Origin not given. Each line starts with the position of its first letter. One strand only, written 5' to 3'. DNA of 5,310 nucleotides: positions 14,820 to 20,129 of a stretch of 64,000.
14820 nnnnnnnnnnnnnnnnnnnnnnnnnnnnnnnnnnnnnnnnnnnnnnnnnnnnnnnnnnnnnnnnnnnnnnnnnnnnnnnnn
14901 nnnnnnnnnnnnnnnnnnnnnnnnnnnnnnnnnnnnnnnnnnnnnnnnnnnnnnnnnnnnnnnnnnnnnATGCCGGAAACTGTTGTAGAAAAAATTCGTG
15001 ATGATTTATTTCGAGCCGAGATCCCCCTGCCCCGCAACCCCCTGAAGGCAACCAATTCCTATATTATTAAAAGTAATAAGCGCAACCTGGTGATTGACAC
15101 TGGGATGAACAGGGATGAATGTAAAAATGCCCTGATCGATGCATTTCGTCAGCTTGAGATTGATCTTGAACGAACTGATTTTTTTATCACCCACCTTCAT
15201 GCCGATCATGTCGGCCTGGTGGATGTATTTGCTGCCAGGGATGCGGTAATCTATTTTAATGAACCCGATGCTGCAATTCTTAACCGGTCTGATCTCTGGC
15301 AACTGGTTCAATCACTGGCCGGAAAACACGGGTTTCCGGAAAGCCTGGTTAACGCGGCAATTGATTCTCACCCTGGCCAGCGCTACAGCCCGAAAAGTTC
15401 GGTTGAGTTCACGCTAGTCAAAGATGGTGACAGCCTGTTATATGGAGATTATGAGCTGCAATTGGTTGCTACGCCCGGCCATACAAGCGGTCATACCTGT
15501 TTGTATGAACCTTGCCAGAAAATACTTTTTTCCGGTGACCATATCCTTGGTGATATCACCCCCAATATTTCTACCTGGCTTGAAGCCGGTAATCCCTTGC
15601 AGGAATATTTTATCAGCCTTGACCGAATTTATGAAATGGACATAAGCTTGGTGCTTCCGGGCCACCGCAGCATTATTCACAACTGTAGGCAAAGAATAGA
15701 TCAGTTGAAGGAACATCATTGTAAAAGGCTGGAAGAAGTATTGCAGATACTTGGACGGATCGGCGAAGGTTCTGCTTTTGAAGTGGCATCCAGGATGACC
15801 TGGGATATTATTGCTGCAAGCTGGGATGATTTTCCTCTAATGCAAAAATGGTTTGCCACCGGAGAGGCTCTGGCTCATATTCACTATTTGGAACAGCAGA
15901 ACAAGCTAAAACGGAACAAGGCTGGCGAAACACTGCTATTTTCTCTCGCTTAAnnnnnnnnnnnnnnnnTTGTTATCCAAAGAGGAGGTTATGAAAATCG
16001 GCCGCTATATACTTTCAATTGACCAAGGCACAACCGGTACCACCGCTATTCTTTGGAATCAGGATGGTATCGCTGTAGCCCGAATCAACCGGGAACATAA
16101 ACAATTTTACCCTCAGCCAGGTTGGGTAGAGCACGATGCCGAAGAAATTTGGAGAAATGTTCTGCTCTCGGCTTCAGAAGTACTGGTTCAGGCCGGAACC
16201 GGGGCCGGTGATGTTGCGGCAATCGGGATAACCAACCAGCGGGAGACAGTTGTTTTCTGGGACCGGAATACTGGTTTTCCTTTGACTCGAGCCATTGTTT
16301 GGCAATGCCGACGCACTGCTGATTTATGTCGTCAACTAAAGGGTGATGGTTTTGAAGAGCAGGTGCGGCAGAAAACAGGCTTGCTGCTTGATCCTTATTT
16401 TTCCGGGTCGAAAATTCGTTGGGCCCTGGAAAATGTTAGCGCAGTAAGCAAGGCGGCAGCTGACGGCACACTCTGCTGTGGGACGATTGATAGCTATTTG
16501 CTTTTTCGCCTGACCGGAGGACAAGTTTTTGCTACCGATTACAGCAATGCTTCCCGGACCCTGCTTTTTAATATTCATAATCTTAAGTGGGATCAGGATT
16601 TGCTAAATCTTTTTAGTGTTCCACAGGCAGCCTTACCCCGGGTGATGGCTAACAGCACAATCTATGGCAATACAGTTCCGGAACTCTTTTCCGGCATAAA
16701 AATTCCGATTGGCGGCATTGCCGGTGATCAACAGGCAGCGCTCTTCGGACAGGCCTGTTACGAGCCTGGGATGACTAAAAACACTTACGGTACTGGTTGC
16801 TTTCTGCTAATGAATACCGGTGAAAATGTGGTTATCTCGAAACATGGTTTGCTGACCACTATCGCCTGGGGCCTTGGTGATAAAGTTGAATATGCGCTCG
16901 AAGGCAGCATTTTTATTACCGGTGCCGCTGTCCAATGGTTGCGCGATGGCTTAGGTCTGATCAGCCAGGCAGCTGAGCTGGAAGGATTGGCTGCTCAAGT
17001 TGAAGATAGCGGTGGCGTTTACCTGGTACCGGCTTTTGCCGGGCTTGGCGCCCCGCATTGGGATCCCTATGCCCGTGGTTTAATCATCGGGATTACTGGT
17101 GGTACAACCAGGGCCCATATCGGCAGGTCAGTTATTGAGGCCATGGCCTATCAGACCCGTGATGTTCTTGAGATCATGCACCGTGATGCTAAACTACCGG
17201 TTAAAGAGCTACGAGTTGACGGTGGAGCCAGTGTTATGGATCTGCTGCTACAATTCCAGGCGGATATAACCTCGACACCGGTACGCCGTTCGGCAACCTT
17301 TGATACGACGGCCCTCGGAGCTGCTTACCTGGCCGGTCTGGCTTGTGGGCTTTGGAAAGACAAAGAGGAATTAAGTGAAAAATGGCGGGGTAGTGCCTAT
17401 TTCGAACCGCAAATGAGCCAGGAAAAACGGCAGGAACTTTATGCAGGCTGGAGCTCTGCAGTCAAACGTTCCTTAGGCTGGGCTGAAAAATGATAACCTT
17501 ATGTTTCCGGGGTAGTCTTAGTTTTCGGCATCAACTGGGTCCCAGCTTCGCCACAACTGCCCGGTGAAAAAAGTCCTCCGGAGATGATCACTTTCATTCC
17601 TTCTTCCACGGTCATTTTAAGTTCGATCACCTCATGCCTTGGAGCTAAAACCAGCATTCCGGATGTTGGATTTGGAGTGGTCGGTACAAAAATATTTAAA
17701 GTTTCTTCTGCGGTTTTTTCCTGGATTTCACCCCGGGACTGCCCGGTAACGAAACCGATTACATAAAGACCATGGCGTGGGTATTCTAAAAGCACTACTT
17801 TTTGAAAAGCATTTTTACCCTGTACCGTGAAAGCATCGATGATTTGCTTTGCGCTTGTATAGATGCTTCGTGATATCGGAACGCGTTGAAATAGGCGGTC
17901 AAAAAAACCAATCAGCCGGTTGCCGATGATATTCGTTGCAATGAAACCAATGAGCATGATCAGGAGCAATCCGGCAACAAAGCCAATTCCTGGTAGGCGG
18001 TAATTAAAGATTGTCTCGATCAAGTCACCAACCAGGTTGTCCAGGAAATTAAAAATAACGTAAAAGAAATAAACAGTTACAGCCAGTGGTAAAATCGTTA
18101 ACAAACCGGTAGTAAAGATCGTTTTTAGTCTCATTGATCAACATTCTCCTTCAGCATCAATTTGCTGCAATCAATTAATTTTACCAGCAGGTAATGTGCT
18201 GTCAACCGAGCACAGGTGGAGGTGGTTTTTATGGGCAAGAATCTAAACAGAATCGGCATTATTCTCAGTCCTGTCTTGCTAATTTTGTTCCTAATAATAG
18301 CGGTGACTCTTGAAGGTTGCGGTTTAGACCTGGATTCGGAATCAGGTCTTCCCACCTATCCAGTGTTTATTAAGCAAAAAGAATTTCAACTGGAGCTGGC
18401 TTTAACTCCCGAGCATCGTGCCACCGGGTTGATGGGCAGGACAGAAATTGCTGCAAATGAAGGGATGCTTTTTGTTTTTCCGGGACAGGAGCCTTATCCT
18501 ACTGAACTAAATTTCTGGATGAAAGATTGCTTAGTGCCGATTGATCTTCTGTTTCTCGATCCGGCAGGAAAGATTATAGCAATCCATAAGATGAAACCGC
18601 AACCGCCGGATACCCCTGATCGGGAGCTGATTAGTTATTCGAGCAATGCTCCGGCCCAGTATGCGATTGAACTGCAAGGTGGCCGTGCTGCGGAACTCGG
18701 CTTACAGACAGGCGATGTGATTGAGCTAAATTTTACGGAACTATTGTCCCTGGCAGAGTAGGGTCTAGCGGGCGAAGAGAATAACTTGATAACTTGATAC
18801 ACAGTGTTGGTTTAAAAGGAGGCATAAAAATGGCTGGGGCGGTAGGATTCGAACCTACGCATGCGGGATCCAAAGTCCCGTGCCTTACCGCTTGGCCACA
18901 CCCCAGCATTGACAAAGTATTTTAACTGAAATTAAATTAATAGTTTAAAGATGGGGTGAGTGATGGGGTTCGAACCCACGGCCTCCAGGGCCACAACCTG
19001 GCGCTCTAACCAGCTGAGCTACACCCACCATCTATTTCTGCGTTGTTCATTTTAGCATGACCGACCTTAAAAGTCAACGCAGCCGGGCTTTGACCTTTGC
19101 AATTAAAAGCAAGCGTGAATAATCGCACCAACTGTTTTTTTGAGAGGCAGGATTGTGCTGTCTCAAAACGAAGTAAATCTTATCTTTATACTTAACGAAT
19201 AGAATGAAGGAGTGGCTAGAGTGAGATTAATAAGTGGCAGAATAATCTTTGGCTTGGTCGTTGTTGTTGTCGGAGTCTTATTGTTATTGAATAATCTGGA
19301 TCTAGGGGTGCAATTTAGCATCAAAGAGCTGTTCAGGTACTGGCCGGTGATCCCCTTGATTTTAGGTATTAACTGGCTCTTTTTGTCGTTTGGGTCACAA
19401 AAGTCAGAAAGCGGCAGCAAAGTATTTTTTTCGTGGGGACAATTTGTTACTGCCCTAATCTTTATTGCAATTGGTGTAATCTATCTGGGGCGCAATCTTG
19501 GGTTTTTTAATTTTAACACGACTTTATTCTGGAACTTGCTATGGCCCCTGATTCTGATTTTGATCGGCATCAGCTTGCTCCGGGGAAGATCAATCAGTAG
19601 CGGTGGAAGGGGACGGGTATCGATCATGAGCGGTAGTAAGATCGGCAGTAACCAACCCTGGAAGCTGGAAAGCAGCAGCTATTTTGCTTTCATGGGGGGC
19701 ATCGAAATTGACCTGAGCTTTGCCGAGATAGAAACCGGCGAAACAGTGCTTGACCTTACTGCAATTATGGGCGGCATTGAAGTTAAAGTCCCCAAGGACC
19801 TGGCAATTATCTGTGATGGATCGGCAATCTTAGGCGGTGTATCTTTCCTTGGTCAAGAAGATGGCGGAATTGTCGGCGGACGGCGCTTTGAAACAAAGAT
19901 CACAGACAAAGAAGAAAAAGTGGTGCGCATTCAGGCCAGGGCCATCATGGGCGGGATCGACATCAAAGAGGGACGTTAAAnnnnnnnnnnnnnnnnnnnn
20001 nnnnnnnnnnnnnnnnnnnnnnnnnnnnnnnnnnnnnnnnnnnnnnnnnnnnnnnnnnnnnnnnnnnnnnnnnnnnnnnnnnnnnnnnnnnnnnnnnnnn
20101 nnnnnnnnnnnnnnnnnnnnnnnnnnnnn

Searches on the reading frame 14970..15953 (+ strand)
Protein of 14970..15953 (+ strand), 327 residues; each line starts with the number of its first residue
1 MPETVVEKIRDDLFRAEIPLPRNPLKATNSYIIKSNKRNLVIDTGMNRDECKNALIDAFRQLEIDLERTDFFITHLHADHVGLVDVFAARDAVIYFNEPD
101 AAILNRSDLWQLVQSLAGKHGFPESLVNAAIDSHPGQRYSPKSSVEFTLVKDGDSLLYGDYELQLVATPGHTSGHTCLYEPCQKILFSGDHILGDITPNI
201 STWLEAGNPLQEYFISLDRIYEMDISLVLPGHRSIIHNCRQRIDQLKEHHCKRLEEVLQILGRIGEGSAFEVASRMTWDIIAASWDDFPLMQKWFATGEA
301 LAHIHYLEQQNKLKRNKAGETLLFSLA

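Call 54: search_protein_families(library=pfam, proteins=[window:14970-15953:+], max_evalue=0.00001)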
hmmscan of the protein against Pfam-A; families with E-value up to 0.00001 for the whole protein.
window:14970-15953:+ (327 aa): 3 families
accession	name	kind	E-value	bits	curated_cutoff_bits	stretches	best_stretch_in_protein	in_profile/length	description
PF00753.33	Lactamase_B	-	9.1e-22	78.4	22.7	1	27-232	5-196/196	Metallo-beta-lactamase superfamily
PF21221.3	B_lactamase-like_C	-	4.9e-07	29.8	27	1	290-313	23-46/46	Metallo-beta-lactamase-like, C-terminal domain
PF19583.5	ODP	-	1.5e-06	28.7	27.2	1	28-194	3-138/194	ODP family beta lactamase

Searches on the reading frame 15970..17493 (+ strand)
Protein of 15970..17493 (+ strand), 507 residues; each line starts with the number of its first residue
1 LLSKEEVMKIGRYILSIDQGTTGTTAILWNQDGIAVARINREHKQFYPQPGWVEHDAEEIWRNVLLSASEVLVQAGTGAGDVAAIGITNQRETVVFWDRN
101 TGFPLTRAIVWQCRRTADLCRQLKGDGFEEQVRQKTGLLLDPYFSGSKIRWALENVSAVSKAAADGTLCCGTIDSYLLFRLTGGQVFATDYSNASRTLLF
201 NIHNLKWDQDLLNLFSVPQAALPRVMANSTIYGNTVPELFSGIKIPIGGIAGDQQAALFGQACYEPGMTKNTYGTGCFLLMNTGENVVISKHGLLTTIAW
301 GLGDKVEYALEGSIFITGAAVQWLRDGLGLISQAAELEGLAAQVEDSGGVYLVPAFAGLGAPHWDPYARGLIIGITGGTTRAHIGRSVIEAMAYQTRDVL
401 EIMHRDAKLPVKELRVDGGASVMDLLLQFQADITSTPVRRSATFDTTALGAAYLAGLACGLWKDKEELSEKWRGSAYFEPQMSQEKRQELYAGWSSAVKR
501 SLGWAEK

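Call 54: search_protein_families(library=pfam, proteins=[window:15970-17493:+], max_evalue=0.00001)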
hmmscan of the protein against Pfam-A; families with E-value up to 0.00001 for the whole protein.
window:15970-17493:+ (507 aa): 2 families
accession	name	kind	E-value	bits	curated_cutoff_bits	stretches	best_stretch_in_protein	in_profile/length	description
PF00370.27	FGGY_N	-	2.4e-73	247.2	28.8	1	13-260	1-245/245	FGGY family of carbohydrate kinases, N-terminal domain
PF02782.22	FGGY_C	-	1.6e-44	152.5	27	1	271-458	3-197/198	FGGY family of carbohydrate kinases, C-terminal domain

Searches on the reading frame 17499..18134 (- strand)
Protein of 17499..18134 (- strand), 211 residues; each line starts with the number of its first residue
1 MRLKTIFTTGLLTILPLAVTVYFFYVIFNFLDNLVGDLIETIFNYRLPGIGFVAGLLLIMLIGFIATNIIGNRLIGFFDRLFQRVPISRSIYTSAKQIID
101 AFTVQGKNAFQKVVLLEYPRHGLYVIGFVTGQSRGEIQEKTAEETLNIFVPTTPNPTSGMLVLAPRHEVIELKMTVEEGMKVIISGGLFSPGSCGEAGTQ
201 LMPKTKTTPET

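Call 11: search_protein_families(library=pfam, proteins=[window:17499-18134:-])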
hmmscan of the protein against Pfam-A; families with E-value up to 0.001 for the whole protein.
window:17499-18134:- (211 aa): 1 family
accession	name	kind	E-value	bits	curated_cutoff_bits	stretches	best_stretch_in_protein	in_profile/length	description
PF04367.18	DUF502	-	3.4e-37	127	23.8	1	54-158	2-107/107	Protein of unknown function (DUF502)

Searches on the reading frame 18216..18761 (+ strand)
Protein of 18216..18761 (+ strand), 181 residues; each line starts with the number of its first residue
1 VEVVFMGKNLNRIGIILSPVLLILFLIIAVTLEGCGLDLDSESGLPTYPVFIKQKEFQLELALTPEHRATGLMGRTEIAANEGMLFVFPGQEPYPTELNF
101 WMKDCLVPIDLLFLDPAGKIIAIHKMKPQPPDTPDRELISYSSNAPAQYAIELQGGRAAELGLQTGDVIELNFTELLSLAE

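Call 11: search_protein_families(library=pfam, proteins=[window:18216-18761:+])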
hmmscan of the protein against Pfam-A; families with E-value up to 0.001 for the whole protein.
window:18216-18761:+ (181 aa): 1 family
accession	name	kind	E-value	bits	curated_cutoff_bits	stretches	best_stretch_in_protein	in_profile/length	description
PF02643.20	DUF192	-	5.2e-28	97.5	27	1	57-170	1-95/96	Uncharacterized ACR, COG1430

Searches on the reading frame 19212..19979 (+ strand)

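Call 11: search_protein_families(library=pfam, proteins=[window:19212-19979:+])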
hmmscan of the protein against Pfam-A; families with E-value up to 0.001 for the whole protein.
window:19212-19979:+ (255 aa): 3 families
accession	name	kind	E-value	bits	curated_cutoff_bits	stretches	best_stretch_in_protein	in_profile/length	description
PF09922.15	LiaF-like_C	-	2.3e-18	66.6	29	1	146-251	8-114/114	Cell wall-active antibiotics response LiaF, C-terminal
PF18917.5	LiaI-LiaF-like_TM1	-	1.3e-17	64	27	2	79-123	2-42/42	LiaI-LiaF-like transmembrane region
PF22570.1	LiaF-TM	-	5.6e-15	56.4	27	1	12-127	1-95/98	LiaF transmembrane domain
